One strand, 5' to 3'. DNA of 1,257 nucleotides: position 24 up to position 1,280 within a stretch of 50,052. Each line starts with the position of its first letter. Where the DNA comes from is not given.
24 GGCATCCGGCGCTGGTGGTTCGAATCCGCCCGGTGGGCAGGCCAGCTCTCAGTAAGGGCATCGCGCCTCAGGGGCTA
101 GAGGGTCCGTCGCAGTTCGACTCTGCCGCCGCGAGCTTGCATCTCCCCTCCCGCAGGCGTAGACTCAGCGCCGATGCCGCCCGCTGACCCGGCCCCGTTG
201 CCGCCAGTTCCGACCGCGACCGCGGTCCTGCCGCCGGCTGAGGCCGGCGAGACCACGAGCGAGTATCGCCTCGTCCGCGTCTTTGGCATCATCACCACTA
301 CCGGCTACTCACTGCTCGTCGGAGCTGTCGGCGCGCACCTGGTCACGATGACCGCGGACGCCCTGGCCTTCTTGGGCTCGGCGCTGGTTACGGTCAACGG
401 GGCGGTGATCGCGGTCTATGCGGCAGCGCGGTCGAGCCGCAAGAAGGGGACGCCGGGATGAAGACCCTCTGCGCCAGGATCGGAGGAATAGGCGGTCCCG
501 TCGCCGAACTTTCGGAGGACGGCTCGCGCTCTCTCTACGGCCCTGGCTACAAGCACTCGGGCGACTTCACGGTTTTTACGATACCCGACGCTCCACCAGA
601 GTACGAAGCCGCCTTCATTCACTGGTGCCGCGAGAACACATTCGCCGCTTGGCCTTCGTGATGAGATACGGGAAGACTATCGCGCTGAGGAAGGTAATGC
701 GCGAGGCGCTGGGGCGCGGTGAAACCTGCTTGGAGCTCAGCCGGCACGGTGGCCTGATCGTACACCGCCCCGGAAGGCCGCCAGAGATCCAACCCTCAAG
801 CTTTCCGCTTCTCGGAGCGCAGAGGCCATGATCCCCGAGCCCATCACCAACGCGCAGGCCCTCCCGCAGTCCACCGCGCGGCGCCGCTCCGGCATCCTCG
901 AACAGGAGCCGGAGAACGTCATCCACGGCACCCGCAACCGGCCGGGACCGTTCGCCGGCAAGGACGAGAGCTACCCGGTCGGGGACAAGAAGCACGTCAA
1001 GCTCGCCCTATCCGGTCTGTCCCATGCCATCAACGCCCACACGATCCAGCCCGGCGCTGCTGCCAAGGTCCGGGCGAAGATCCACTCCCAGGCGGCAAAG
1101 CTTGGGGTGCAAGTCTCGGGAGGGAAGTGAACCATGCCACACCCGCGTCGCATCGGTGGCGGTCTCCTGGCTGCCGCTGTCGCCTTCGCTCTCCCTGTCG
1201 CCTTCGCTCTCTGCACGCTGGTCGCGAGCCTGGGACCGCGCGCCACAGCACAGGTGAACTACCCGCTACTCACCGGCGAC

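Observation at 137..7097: About 7 kb of exported-protein genes, with their own promoter, terminator and tRNA, sit between large terminase and portal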

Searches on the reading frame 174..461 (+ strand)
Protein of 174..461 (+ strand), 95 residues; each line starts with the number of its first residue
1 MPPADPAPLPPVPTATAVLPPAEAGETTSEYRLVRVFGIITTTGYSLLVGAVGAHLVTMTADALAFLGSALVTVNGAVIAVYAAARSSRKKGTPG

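Call 11: search_protein_families(library=phrogs, proteins=[window:174-461:+], max_evalue=0.01)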
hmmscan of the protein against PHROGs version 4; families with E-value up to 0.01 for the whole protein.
window:174-461:+ (95 aa): 0 families

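Call 12: search_protein_families(library=pfam, proteins=[window:174-461:+], max_evalue=0.01)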
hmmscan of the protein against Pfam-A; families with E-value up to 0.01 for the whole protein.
window:174-461:+ (95 aa): 1 family
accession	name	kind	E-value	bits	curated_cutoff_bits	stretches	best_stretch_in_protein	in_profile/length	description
PF20315.3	DUF6611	-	0.0036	17.8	27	1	19-90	36-103/168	Family of unknown function (DUF6611)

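Call 76: search_protein_families(library=ncbifam, proteins=[window:174-461:+], max_evalue=1)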
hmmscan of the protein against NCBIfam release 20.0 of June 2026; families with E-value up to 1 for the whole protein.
window:174-461:+ (95 aa): 0 families

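Call 112: search_protein_families(library=padloc, proteins=[window:174-461:+], max_evalue=0.01)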
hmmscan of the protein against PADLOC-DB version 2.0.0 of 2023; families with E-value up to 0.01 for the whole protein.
window:174-461:+ (95 aa): 0 families

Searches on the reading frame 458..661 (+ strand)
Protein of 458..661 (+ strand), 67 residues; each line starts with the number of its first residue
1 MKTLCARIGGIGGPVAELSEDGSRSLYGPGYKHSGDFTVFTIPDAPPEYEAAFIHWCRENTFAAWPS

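Call 52: search_protein_families(library=pfam, proteins=[window:458-661:+], max_evalue=5)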
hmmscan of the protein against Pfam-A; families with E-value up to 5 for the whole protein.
window:458-661:+ (67 aa): 0 families

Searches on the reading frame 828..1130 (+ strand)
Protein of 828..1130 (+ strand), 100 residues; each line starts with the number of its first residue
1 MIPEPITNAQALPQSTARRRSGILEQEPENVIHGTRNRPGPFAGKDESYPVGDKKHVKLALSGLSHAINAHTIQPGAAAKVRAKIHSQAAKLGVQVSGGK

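Call 11: search_protein_families(library=phrogs, proteins=[window:828-1130:+], max_evalue=0.01)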
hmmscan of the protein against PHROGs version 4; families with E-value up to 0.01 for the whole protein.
window:828-1130:+ (100 aa): 1 family
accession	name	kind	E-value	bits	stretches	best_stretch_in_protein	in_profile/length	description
phrog_16160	-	unknown function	3.2e-05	25.4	1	42-88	17-64/69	-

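Call 12: search_protein_families(library=pfam, proteins=[window:828-1130:+], max_evalue=0.01)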
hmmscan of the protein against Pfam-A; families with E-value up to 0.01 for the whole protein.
window:828-1130:+ (100 aa): 1 family
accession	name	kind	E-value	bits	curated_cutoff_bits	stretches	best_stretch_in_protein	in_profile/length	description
PF20223.3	DUF6582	-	6.8e-05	23.6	27.3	1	42-97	25-81/83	Family of unknown function (DUF6582)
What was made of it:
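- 828..1130 (+): 100-aa cytoplasmic protein, weakly DUF6582-like. It lies immediately upstream of the 23x-aa exported protein in all five genomes of the lineage. PF20223, 23.6 bits against a cut-off of 27.3, and phrog_16160 (calls 11, 12).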

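Call 76: search_protein_families(library=ncbifam, proteins=[window:828-1130:+], max_evalue=1)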
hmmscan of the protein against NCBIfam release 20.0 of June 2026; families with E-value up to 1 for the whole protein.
window:828-1130:+ (100 aa): 0 families

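Call 112: search_protein_families(library=padloc, proteins=[window:828-1130:+], max_evalue=0.01)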
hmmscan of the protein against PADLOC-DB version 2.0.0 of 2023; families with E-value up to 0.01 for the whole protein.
window:828-1130:+ (100 aa): 0 families
